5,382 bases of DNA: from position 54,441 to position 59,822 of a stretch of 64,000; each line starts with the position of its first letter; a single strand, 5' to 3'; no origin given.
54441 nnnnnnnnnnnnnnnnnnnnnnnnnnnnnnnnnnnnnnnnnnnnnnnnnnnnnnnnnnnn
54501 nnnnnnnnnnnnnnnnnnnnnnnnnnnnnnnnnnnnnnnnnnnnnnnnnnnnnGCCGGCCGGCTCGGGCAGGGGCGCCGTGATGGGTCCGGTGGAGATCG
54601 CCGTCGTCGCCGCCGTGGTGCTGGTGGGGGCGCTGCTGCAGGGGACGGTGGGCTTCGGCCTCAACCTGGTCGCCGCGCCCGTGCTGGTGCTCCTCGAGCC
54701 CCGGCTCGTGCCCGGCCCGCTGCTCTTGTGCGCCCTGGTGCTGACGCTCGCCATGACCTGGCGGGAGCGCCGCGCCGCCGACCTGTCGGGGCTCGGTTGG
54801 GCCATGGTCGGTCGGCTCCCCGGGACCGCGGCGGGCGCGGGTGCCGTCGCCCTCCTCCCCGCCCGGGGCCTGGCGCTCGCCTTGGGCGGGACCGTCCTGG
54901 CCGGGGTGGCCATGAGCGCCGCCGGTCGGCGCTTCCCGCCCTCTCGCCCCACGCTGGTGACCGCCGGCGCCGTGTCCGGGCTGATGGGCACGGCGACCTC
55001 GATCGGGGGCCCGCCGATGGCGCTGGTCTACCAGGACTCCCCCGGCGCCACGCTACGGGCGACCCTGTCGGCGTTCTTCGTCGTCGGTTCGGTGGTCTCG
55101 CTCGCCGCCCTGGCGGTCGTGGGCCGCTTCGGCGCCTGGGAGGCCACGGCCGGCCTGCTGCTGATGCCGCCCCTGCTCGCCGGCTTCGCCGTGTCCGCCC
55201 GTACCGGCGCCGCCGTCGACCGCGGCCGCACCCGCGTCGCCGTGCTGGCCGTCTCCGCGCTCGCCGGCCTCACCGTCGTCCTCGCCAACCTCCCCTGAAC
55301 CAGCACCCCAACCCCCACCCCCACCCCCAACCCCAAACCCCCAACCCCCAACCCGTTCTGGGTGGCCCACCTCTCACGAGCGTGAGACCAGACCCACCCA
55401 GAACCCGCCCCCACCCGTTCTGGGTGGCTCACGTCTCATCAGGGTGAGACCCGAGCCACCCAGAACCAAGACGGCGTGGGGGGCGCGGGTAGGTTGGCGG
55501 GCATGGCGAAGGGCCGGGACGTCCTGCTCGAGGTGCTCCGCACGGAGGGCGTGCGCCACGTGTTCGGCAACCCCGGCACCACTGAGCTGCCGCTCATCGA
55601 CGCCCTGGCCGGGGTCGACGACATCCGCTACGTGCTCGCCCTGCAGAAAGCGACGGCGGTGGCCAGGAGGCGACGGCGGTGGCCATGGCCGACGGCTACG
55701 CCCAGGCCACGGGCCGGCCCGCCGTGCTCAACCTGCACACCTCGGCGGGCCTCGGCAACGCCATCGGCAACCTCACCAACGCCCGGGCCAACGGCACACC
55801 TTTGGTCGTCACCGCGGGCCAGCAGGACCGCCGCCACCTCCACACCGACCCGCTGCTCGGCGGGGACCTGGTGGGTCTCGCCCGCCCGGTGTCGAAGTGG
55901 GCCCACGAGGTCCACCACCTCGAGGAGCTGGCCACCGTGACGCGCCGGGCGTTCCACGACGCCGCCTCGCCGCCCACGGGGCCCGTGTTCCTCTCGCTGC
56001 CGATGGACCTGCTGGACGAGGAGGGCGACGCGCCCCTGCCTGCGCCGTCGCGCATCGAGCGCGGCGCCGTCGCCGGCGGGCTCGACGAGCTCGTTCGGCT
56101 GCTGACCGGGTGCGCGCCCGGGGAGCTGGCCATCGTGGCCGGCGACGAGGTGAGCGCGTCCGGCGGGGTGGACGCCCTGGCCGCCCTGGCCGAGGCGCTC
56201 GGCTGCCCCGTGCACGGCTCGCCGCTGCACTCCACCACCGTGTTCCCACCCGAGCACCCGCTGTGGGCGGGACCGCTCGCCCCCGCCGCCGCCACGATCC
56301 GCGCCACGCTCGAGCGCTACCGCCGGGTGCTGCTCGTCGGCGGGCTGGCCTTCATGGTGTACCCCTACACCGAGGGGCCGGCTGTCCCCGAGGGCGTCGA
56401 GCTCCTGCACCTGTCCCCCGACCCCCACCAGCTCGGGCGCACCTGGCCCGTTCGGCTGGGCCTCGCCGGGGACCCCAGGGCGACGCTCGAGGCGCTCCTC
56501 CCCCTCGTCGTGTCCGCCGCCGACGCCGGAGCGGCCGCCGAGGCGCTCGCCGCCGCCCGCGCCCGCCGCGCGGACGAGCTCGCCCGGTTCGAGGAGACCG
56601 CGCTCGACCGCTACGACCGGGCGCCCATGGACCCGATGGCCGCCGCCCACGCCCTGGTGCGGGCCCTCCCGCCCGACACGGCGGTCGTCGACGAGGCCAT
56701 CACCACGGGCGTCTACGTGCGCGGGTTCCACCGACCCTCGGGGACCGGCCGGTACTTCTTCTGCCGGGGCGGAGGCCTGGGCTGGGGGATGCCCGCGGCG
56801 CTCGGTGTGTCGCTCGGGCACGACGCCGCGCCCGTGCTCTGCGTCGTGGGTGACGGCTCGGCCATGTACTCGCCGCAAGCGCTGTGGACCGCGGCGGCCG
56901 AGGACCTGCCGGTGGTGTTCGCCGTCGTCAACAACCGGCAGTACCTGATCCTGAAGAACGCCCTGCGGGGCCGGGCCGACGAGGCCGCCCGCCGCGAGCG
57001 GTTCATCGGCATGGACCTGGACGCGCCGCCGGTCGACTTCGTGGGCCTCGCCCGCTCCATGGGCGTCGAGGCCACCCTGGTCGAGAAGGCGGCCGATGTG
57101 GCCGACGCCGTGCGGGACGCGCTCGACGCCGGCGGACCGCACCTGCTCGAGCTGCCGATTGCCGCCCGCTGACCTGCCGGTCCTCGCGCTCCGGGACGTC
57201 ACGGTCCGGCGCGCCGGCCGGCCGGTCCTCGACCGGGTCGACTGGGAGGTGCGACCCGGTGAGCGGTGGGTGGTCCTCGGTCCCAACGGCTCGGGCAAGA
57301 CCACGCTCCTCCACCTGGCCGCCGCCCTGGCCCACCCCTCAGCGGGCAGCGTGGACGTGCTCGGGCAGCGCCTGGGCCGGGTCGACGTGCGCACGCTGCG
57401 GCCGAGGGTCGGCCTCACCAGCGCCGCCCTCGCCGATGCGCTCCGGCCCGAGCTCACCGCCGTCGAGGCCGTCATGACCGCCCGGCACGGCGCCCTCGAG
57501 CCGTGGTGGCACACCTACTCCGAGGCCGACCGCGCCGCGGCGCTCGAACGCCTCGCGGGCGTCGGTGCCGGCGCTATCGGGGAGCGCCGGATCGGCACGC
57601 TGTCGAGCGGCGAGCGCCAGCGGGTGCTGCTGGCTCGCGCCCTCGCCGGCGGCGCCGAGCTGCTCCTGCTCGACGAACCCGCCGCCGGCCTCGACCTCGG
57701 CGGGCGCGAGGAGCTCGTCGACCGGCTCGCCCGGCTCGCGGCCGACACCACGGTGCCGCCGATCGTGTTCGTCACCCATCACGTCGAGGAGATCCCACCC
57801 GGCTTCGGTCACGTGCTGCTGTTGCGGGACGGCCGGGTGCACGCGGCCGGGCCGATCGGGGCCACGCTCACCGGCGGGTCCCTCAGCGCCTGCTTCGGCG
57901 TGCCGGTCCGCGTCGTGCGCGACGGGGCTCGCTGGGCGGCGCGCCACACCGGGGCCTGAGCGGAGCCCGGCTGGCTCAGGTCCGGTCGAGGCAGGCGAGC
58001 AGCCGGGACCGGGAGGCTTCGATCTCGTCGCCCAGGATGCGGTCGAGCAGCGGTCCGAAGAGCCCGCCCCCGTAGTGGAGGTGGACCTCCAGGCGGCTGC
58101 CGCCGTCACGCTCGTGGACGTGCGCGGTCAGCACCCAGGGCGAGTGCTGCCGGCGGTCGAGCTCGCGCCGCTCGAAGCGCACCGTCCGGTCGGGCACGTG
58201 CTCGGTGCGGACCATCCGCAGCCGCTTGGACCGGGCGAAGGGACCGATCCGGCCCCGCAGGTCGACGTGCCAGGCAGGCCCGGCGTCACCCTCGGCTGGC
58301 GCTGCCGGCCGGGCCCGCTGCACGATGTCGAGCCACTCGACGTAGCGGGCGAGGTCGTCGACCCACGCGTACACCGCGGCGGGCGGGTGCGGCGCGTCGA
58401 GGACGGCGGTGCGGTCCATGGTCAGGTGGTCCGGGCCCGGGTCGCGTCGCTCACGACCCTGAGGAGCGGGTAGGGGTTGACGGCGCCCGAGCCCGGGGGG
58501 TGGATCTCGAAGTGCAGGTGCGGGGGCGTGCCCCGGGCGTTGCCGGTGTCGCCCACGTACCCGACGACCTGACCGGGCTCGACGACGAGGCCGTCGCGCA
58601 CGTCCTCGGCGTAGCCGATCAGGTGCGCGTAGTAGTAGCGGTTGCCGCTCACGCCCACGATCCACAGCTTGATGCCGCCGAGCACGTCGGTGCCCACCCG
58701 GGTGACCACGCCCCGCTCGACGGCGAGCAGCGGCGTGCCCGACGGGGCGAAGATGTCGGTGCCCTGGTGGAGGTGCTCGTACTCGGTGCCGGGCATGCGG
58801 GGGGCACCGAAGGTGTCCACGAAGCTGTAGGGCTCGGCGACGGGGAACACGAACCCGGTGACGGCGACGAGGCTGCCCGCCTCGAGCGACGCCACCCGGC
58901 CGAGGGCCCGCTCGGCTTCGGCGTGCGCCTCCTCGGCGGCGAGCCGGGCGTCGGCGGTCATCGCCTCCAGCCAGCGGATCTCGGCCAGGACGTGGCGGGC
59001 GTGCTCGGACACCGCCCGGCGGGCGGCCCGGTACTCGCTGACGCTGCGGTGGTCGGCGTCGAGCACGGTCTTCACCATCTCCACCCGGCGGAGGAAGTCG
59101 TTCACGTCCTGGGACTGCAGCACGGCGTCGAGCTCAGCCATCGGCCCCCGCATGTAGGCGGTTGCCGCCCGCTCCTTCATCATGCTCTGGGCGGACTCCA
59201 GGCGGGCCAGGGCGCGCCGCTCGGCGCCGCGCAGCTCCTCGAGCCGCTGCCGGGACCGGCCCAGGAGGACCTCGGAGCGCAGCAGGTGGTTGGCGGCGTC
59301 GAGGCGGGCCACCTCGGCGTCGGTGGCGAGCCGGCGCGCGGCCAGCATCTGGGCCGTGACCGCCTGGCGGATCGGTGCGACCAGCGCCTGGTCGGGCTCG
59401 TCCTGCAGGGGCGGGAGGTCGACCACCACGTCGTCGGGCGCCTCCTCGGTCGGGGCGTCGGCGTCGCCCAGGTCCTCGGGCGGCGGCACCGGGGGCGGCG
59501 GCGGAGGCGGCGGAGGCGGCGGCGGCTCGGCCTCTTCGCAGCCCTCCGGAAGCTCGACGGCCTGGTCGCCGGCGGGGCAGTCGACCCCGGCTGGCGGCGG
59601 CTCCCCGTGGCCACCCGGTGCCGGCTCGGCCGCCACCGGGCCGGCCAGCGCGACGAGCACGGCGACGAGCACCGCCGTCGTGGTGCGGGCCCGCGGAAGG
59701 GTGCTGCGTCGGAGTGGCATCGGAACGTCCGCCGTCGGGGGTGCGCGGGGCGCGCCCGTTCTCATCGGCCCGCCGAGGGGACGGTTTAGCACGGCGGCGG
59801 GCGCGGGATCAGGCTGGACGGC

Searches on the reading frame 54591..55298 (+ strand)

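Call 31: search_protein_families(library=pfam, proteins=[window:54591-55298:+], max_evalue=0.00001)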
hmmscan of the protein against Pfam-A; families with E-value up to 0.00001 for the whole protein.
window:54591-55298:+ (235 aa): 1 family
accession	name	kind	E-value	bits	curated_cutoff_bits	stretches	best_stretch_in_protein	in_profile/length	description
PF01925.25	TauE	-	6.7e-22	78.8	32.6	1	7-227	3-235/237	Sulfite exporter TauE/SafE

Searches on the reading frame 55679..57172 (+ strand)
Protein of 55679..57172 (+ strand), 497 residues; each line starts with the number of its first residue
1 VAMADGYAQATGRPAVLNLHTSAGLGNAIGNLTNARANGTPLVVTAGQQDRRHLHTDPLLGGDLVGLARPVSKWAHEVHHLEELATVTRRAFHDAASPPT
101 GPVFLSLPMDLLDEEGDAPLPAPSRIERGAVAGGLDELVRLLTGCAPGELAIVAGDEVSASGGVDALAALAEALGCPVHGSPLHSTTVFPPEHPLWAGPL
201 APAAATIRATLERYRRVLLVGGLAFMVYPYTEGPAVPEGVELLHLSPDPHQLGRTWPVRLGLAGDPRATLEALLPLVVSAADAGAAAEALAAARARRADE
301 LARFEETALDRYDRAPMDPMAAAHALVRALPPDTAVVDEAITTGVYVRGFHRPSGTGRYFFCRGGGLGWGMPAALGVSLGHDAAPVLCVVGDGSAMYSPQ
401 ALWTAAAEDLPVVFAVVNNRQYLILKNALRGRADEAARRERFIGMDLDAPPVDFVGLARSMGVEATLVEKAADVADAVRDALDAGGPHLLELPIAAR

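Call 31: search_protein_families(library=pfam, proteins=[window:55679-57172:+], max_evalue=0.00001)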
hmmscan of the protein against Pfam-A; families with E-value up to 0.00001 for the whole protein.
window:55679-57172:+ (497 aa): 3 families
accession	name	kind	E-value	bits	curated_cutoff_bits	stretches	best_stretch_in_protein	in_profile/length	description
PF02775.26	TPP_enzyme_C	-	1.3e-27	96.8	21.9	1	364-491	27-150/151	Thiamine pyrophosphate enzyme, C-terminal TPP binding domain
PF00205.28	TPP_enzyme_M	-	1.4e-16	60.9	30.4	1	151-273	15-137/137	Thiamine pyrophosphate enzyme, central domain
PF02776.23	TPP_enzyme_N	-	5.7e-13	49.1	26.8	1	2-56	53-107/119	Thiamine pyrophosphate enzyme, N-terminal TPP binding domain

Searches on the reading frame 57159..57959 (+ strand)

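Call 32: search_protein_families(library=pfam, proteins=[window:57159-57959:+], max_evalue=0.00001)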
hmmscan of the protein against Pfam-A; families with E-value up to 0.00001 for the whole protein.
window:57159-57959:+ (266 aa): 2 families
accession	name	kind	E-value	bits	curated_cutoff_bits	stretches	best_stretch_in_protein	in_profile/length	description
PF00005.33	ABC_tran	-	9.9e-28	97.9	25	1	24-175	1-136/137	ABC transporter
PF13304.12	AAA_21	-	9e-09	36.2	27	0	140-209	230-300/304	AAA domain, putative AbiEii toxin, Type IV TA system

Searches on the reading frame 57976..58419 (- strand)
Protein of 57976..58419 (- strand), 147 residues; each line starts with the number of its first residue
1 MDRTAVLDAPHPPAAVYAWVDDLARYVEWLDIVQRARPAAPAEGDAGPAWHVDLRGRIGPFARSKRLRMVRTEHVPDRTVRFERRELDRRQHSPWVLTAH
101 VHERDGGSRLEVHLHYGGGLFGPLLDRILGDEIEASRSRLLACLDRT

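Call 32: search_protein_families(library=pfam, proteins=[window:57976-58419:-], max_evalue=0.00001)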
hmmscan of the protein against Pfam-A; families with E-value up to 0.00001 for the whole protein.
window:57976-58419:- (147 aa): 1 family
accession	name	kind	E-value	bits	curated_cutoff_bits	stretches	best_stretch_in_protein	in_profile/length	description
PF10604.15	Polyketide_cyc2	-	7.8e-09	36.4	27.4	1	10-139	11-136/142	Polyketide cyclase / dehydrase and lipid transport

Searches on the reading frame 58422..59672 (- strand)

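Call 32: search_protein_families(library=pfam, proteins=[window:58422-59672:-], max_evalue=0.00001)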
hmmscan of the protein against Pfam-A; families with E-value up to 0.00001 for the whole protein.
window:58422-59672:- (416 aa): 2 families
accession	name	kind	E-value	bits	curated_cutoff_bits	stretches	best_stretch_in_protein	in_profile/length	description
PF01551.29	Peptidase_M23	-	2.4e-18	66.5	28.7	1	301-400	2-96/96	Peptidase family M23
PF24568.1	CC_PcsB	-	9.5e-09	35.4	27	1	157-223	7-74/75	Peptidoglycan hydrolase PcsB, coiled-coil domain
